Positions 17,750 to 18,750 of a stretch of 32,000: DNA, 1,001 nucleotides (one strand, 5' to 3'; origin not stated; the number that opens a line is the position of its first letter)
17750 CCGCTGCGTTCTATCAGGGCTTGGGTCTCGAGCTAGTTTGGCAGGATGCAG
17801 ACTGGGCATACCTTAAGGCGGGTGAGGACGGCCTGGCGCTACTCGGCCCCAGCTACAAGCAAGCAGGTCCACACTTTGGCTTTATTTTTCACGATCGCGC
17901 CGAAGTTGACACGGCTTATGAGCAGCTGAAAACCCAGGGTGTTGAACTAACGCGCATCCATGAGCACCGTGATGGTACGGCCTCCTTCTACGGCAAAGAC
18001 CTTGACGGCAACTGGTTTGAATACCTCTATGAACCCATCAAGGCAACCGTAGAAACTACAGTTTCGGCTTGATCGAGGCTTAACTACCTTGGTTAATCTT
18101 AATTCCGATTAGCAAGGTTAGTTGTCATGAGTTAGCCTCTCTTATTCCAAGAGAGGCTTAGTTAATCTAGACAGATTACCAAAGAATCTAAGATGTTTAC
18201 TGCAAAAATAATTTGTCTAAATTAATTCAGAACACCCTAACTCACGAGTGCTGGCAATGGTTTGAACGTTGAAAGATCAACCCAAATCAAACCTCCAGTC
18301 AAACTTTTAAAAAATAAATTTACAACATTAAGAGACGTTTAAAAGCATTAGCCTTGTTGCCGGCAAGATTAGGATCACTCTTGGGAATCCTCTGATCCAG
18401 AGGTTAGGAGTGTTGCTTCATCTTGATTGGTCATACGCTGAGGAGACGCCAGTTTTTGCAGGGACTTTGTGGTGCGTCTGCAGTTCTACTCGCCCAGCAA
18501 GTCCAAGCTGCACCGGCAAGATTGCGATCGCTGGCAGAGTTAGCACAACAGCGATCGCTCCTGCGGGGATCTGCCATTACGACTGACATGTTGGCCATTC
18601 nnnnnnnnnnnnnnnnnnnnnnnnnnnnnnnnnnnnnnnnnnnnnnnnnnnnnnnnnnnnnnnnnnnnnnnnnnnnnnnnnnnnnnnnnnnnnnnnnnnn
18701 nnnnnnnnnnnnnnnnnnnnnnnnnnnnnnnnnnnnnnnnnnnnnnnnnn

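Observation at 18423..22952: GH10, HlyD-adaptor and PilZ cellulose-synthase-like operon: a compact candidate c-di-GMP-gated exopolysaccharide synthesis and export system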

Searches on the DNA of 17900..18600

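Call 65: search_rna_families(source=window, start=17900, end=18600, threshold=evalue, max_evalue=1)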
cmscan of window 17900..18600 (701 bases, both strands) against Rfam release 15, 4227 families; matches with E-value up to 1: 1.
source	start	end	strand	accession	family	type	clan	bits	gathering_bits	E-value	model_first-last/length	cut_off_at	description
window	18229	18391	-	RF01846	Fungi_U3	Gene; snRNA; snoRNA; CD-box;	CL00100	18.4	95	0.026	99-258/274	no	Fungal small nucleolar RNA U3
